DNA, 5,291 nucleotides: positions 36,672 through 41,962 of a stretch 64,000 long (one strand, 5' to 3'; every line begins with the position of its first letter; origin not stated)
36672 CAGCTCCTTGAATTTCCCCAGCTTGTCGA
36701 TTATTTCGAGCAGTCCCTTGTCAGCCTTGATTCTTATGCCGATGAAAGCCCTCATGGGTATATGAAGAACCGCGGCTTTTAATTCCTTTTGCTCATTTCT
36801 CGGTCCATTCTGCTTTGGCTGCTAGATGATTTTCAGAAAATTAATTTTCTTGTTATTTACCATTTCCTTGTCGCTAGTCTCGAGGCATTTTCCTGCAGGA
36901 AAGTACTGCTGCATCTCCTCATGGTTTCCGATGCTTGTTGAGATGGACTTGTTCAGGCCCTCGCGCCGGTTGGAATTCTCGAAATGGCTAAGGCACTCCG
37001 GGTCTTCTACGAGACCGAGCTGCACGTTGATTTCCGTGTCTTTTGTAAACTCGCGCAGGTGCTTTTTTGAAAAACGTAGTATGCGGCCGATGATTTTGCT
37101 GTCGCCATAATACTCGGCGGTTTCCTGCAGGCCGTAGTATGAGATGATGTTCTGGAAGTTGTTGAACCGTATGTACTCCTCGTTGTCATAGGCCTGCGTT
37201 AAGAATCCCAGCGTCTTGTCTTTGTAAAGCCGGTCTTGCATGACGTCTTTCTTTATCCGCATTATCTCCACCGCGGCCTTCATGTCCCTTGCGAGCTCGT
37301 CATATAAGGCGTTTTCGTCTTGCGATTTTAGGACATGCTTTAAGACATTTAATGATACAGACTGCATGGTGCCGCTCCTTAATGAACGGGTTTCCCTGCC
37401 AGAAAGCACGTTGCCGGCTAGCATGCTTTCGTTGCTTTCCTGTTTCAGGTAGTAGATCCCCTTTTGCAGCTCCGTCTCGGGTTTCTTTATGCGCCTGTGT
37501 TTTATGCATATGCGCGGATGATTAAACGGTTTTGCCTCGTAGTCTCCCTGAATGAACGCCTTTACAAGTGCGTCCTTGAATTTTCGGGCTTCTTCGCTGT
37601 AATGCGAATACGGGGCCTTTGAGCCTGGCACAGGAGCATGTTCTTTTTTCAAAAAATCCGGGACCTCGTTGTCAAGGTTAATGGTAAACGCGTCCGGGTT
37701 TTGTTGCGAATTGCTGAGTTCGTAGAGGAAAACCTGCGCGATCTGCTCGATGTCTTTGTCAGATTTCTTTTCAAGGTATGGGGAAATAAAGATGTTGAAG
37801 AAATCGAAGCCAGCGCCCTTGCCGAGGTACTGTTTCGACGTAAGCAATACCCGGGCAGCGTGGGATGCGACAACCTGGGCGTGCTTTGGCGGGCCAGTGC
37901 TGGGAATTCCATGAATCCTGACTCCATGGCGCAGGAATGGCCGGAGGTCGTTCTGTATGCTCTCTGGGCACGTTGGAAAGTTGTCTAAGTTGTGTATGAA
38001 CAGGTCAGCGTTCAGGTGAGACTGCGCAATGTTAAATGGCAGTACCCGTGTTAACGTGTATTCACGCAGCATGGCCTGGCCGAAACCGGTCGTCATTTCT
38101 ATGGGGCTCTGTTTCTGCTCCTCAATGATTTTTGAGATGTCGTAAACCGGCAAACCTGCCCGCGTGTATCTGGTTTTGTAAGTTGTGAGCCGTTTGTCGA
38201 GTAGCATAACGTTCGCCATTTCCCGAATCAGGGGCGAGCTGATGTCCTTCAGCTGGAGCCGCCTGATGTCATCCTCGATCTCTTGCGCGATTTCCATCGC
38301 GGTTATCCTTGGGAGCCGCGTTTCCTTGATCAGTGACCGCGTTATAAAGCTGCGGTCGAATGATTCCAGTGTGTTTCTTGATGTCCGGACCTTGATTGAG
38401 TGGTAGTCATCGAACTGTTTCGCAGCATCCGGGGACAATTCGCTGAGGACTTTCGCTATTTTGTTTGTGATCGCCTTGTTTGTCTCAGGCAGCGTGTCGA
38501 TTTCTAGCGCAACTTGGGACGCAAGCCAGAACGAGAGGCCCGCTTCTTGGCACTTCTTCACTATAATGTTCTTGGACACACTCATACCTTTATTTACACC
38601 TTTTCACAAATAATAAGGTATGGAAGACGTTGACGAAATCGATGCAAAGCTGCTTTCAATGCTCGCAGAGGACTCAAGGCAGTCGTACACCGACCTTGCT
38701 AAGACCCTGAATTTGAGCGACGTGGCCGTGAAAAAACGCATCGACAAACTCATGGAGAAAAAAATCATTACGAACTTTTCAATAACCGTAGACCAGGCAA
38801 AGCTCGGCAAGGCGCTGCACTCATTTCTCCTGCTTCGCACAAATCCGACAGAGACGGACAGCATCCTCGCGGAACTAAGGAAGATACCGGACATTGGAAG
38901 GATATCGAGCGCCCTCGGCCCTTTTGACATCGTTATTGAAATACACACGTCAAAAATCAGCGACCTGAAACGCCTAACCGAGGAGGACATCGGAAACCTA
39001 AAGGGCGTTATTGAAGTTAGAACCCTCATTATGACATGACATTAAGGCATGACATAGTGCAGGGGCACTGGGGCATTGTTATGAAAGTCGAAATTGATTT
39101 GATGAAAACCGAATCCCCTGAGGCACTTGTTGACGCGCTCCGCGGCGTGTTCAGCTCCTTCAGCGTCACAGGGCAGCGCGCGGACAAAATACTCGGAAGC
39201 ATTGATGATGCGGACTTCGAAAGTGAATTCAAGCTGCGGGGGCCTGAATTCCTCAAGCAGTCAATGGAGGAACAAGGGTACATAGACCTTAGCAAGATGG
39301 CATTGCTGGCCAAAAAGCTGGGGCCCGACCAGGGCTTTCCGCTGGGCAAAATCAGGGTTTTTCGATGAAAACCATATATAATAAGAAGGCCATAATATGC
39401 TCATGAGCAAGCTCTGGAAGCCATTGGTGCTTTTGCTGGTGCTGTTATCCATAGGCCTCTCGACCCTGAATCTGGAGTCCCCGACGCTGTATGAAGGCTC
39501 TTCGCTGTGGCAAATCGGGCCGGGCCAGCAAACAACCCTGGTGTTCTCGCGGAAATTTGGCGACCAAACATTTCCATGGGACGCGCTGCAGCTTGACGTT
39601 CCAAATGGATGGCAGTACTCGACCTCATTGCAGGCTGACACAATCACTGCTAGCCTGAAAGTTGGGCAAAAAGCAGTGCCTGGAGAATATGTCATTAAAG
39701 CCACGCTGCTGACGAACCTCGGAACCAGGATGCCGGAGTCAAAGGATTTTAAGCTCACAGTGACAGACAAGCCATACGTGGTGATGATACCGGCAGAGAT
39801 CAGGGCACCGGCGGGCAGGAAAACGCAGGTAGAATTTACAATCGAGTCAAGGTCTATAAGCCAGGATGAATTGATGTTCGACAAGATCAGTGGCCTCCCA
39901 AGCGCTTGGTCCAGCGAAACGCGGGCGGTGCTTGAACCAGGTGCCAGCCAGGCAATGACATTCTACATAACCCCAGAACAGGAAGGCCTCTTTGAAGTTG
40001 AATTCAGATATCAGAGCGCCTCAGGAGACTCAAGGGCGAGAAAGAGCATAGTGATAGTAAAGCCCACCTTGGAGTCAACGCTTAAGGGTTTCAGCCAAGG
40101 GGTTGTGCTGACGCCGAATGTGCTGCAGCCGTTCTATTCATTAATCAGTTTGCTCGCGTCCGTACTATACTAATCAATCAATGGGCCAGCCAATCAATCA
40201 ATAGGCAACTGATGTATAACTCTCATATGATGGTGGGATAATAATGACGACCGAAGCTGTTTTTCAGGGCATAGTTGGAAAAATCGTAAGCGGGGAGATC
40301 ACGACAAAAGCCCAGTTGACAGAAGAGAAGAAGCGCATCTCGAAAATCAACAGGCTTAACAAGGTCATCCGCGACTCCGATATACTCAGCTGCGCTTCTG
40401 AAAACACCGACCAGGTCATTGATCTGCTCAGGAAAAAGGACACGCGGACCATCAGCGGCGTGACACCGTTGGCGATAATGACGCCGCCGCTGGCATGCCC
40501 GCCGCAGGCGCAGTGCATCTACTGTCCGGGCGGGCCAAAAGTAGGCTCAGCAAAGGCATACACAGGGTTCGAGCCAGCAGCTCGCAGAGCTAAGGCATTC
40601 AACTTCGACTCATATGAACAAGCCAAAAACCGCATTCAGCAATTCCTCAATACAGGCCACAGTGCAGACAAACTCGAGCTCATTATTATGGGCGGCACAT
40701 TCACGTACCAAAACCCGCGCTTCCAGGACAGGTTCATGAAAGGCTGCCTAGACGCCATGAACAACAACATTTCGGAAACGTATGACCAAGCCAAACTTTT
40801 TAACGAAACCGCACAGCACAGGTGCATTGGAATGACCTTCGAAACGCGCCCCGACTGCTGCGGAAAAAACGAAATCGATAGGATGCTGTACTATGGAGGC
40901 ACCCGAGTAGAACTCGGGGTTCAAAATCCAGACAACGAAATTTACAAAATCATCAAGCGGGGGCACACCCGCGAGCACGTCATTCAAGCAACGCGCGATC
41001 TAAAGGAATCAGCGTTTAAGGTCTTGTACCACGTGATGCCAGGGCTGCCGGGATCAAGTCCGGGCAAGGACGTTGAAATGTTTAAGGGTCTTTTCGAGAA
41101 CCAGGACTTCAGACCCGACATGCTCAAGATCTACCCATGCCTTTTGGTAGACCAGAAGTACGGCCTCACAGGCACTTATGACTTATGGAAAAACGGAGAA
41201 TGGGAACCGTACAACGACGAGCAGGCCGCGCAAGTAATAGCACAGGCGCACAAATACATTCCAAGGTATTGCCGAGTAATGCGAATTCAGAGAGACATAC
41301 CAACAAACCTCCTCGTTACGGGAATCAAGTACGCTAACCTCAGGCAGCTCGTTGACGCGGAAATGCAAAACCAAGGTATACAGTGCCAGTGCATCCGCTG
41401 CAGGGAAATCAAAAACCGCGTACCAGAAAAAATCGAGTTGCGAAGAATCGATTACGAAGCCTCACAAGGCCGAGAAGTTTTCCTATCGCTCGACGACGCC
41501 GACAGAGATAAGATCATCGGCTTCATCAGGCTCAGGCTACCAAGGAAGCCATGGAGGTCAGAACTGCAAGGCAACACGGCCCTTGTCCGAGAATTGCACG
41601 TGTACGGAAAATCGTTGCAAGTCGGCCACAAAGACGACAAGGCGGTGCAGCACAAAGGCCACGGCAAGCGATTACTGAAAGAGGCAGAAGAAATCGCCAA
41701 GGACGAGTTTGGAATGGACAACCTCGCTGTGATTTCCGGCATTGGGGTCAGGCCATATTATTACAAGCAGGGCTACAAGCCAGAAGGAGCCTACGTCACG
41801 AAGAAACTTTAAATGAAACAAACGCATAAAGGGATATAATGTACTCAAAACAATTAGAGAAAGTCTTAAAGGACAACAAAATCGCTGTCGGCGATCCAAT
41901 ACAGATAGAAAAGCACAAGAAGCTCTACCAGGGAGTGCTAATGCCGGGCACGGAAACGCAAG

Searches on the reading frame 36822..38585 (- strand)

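Call 97: search_protein_families(library=pfam, proteins=[window:36822-38585:-], max_evalue=0.0001)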
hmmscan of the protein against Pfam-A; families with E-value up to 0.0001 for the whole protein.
window:36822-38585:- (587 aa): 2 families
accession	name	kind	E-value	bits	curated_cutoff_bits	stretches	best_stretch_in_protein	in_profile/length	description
PF13597.11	NRDD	-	2.9e-32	112.5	26.2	1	165-522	13-409/562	Anaerobic ribonucleoside-triphosphate reductase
PF03477.21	ATP-cone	-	7.8e-06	26.8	25.8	1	64-135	1-74/88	ATP cone domain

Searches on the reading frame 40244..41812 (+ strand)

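Call 97: search_protein_families(library=pfam, proteins=[window:40244-41812:+], max_evalue=0.0001)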
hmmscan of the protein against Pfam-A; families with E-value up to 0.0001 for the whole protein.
window:40244-41812:+ (522 aa): 4 families
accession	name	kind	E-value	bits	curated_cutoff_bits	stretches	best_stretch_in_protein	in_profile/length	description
PF04055.27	Radical_SAM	-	4.5e-16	59.9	29.5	1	90-273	10-156/166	Radical SAM superfamily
PF16199.10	Radical_SAM_C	-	1.5e-15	57.5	31.9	1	291-375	1-84/85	Radical_SAM C-terminal domain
PF23613.1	ELP3_N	-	8.2e-09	35.7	27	1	6-70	4-70/70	ELP3 N-terminal domain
PF00583.31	Acetyltransf_1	-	1.2e-05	26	20.7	1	407-511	29-116/116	Acetyltransferase (GNAT) family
